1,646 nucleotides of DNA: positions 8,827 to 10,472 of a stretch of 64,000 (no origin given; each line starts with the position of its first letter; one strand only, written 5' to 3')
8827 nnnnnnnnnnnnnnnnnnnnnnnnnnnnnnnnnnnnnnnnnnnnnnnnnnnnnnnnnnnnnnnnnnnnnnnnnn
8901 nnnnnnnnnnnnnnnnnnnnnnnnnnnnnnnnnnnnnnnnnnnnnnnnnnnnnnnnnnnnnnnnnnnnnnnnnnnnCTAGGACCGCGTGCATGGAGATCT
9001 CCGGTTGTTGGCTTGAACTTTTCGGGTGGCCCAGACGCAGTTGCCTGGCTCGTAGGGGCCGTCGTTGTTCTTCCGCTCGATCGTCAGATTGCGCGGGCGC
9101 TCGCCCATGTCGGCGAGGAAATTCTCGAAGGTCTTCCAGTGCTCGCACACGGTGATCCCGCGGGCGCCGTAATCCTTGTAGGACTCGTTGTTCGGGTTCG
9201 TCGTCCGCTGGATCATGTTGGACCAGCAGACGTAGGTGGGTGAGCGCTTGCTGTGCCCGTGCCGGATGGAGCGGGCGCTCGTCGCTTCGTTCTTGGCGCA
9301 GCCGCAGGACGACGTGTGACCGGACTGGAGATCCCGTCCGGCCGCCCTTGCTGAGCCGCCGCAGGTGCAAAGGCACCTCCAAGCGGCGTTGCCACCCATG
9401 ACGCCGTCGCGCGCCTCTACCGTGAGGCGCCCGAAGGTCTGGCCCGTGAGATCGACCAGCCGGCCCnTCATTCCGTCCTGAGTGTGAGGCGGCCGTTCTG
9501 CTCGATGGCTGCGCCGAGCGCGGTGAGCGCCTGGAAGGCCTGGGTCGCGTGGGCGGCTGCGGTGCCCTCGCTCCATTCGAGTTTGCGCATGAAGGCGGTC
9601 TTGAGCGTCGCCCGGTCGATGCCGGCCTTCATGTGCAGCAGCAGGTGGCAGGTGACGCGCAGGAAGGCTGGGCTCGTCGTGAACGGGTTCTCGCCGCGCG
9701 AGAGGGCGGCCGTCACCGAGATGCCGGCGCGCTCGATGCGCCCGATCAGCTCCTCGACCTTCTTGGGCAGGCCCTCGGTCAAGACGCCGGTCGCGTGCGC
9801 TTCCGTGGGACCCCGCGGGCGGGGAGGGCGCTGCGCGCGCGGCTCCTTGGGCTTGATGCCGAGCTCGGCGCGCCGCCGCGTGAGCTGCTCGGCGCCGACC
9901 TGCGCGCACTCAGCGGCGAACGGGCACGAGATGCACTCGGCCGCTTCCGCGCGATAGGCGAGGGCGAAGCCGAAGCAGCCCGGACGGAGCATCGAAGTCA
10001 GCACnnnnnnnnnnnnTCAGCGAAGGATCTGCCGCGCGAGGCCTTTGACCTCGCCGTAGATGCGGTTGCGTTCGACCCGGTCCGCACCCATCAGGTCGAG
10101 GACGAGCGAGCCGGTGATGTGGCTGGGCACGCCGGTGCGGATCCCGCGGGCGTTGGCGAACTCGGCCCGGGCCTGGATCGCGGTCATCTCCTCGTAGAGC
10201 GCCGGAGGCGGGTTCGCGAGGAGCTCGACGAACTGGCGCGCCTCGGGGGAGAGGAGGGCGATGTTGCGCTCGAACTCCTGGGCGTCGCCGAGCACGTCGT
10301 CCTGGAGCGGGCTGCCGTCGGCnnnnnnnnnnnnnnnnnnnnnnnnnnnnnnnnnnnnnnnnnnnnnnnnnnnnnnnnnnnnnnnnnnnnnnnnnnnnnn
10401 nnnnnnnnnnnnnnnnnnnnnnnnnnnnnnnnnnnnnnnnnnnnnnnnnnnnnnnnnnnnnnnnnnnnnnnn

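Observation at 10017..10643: Phage-encoded minimal sigma factor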

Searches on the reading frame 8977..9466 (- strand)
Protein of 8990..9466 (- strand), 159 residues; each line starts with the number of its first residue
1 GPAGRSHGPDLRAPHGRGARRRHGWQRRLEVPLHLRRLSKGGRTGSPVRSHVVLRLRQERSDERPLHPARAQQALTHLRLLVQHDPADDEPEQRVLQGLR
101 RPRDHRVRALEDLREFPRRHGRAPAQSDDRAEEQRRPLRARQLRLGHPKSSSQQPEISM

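Call 3: search_protein_families(library=pfam, proteins=[window:8977-9400:-], max_evalue=1)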
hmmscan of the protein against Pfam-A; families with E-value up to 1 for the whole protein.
window:8977-9400:- (141 aa): 1 family
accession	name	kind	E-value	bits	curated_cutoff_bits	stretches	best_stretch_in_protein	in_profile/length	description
PF24755.2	SpoVR_C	-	0.15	12.6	27.6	1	32-59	16-43/55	SpoVR-like C-terminal domain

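Call 90: search_protein_families(library=pfam, proteins=[window:8990-9466:-], max_evalue=0.01)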
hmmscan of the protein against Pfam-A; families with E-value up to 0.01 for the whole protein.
window:8990-9466:- (159 aa): 0 families

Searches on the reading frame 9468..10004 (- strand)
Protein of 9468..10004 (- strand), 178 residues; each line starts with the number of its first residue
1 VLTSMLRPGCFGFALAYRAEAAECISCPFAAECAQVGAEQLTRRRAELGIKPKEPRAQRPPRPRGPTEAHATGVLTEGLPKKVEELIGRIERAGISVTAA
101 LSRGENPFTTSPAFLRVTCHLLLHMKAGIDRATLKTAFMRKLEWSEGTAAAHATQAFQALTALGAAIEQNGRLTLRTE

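Call 3: search_protein_families(library=pfam, proteins=[window:9468-10004:-], max_evalue=1)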
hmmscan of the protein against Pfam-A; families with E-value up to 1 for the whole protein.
window:9468-10004:- (178 aa): 0 families

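Call 4: search_protein_families(library=phrogs, proteins=[window:9468-10004:-], max_evalue=0.01)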
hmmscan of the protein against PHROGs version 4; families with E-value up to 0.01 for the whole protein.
window:9468-10004:- (178 aa): 1 family
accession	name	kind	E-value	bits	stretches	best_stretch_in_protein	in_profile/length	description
phrog_3616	-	unknown function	8.6e-27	95.4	2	90-176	134-221/222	-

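Call 61: find_homologous_proteins(query=window:9468-10004:-, max_evalue=0.001)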
Query window:9468-10004:- (178 aa): 29 proteins with E <= 0.001 among 374 candidates. Only proteins of 97 to 312 residues were searched: fused or split forms outside these lengths cannot appear, so this answer is no evidence that the protein stands alone or is whole; find_related_loci, which searches DNA, has no such limit.
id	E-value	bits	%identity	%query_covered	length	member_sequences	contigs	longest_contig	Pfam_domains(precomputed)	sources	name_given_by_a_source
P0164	3.5e-96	338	89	99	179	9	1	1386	-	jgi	jgi:hypothetical protein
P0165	2.1e-95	335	89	100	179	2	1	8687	-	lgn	-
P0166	3.7e-86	305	82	99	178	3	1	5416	-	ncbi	-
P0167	5.4e-86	305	81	99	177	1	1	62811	-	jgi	jgi:hypothetical protein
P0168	1.4e-85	303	82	100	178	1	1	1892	-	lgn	-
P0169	6.9e-83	295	78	99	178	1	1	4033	-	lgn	-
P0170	6.5e-79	282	75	99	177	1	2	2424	-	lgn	-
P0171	4.9e-76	272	75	99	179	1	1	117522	-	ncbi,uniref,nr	ncbi:hypothetical protein [Methylorubrum extorquens]|uniref:hypothetical protein n=1 Tax=Methylorubr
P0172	4.1e-75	269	73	99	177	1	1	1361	-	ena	-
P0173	1.6e-62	228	72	86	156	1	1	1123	-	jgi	jgi:hypothetical protein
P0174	8.1e-62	226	74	85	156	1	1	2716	-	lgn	-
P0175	3.0e-59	218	61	98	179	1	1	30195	-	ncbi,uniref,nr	ncbi:hypothetical protein FV222_01560 [Methylobacterium sp. WL103]|uniref:hypothetical protein n=1 T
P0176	5.9e-57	210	60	98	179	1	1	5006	-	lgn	-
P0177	7.8e-57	210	60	98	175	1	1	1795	-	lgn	-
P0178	7.9e-52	194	56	98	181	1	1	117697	-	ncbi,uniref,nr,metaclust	ncbi:hypothetical protein [Methylobacterium sp. AMS5]|uniref:hypothetical protein n=1 Tax=Methylobac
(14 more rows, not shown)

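Call 65: search_solved_structures(query=A4, max_evalue=10)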
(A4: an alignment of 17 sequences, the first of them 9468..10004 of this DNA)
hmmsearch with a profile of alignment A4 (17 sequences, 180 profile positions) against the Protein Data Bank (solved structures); distinct sequences matched with E-value up to 10: 10.
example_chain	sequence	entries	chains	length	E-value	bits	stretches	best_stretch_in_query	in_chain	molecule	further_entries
9cfs_A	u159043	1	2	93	0.041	17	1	54-105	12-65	Long regulatory protein rop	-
2mhy_A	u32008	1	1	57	0.1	15.7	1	6-40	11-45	Plethodontid modulating factor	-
7qca_LJJ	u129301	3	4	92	0.44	13.7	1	8-66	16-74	eL37 LJJ | eL37 | 60S ribosomal protein L37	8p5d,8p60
7nlh_A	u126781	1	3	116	0.57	13.3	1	73-128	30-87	Ty1 Gag p22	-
7nli_A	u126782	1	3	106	0.73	12.9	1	75-128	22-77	Ty1 Gag p22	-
7nlg_A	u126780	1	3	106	0.81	12.8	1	75-128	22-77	Ty1 Gag p22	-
5w87_A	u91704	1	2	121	0.91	12.6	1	90-149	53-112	Probable E3 ubiquitin-protein ligase HERC6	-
5hqj_A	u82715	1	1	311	1.2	12.2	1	29-100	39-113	Periplasmic binding protein/LacI transcriptional regulator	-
6l2p_A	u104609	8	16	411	1.6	11.8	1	79-121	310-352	Threonine--tRNA ligase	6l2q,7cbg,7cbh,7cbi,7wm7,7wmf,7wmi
2e43_A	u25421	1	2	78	2.2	11.4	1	37-90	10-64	CCAAT/enhancer-binding protein beta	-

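Call 87: search_protein_families(library=pfam, alignment_id=A4, max_evalue=10)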
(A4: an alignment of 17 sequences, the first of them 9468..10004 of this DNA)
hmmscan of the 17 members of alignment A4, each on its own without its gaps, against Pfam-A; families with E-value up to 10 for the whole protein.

A. member 1, window:9468-10004:- (178 aa): 0 families

B. families by the number of members that match (of 17 scanned): 9 families
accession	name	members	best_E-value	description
PF10410.14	DnaB_bind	3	0.0098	DnaB-helicase binding domain of primase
PF10576.14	EndIII_4Fe-2S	3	0.011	Iron-sulfur binding domain of endonuclease III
PF18492.6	ORF_2_N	2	0.075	Open reading frame 2 N-terminal domain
PF21933.2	MCM5_C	1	0.067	MCM5, C-terminal domain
PF23493.1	CysS_C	1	0.11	Cysteinyl-tRNA ligase anticodon binding domain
PF13751.12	DDE_Tnp_1_6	1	0.12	Transposase DDE domain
PF22247.2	Diox-like_N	1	0.13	Catechol 2,3-dioxygenase-like N-terminal domain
PF23234.1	WH4_Lhr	1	0.14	Large helicase-related protein, winged-helix domain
PF03684.18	UPF0179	1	0.25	Uncharacterised protein family (UPF0179)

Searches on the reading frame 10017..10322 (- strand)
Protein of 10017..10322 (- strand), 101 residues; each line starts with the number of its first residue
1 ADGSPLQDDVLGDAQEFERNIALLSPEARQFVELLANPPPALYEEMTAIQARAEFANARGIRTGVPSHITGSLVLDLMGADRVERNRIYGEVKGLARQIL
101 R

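Call 33: predict_structure(alignment_id=A2)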
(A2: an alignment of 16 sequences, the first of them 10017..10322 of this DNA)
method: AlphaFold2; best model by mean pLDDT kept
length: 101 residues; sequences in the alignment: 16
mean_pLDDT: 87.8   pTM: 0.71
mean pLDDT of the five models: 87.8, 84.9, 84.8, 84.8, 82.3
residues with pLDDT >= 90: 67; 70-90: 24; 50-70: 10; < 50: 0
segments of 3 or more residues with pLDDT < 50: none
pLDDT, mean of each block of 10 residues (from residue 1): 63 83 95 93 91 91 84 92 95 91 76
secondary structure, 60 per line:
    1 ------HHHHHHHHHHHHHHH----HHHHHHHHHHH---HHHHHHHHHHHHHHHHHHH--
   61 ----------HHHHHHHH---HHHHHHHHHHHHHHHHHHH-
elements in order: H7-21 H26-36 H40-58 H71-78 H82-100

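Call 37: fold_search(model_id=the predicted structure, library=pdb)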
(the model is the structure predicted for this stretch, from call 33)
No match with E <= 0.001 here; weaker rows may still be real.
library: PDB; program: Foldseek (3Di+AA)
matches with E <= 10: 69; with E <= 0.001: 0
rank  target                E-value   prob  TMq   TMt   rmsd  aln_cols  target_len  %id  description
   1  9a50_A                3.0e+00  0.28  0.45  0.20   8.5       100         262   12  Integrative model of RPSB-RPOC by crosslinking MS and deep learning (released 2024-09-18)
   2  3keq_A                3.2e+00  0.08  0.22  0.13  10.2        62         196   19  Crystal structure of a Rex-family transcriptional regulatory protein from Streptococcus agalactiae complexed with NAD+ (released 2010-11-10)
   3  3ket_A                3.9e+00  0.11  0.23  0.12   7.0        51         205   18  Crystal structure of a Rex-family transcriptional regulatory protein from Streptococcus agalactiae bound to a palindro (released 2010-11-10)
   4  4tqu_S                3.9e+00  0.04  0.20  0.06  13.4        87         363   13  Crystal structure of a bacterial ABC transporter involved in the import of the acidic polysaccharide alginate (released 2015-07-22)
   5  2vt2_B                4.2e+00  0.07  0.23  0.13  11.5        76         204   12  Structure and functional properties of the Bacillus subtilis transcriptional repressor Rex (released 2008-09-09)
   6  7rdq_F                4.4e+00  0.16  0.45  0.16   3.6       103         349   14  Cryo-EM structure of Thermus thermophilus reiterative transcription complex with 11nt oligo-G RNA (released 2022-02-02)
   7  8c7u_C                4.7e+00  0.04  0.22  0.10  11.0        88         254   16  Transcriptional pleiotropic repressor CodY from Enterococcus faecalis in complex with Leu and a 30-bp DNA fragment enc (released 2023-06-28)
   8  5fgm                  5.1e+00  0.12  0.37  0.51   8.6        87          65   15  Streptomyces coelicolor SigR region 4 (released 2016-03-02)
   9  8qdx_A                5.1e+00  0.04  0.25  0.06  13.9        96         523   19  E. coli DNA gyrase bound to a DNA crossover (released 2024-04-10)
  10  8hhl_A                5.4e+00  0.05  0.24  0.08   8.0        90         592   14  Cryo-EM structure of the Cas12m2-crRNA-target DNA full R-loop complex (released 2023-04-12)
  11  2elj_MODEL_1_A        6.1e+00  0.04  0.22  0.24  10.0        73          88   22  Solution structure of the SWIRM domain of baker's yeast Transcriptional adapter 2 (released 2007-10-02)
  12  4xlp_F                6.5e+00  0.12  0.44  0.16  10.7       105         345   12  Crystal structure of T.aquaticus transcription initiation complex containing upstream fork promoter (released 2015-09-23)
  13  9m9e_F                6.5e+00  0.12  0.43  0.28   8.8       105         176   15  Structural Basis of Pausing During Transcription Initiation in Mycobacterium tuberculosis (released 2026-01-14)
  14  1l9u_H                7.0e+00  0.12  0.47  0.18   8.0       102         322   14  THERMUS AQUATICUS RNA POLYMERASE HOLOENZYME AT 4 A RESOLUTION (released 2002-05-22)
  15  5u25                  7.0e+00  0.05  0.24  0.07   8.4        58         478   19  Crystal structure of a dihydrolipoyl dehydrogenase from Neisseria gonorrhoeae bound to FAD (released 2016-12-21)
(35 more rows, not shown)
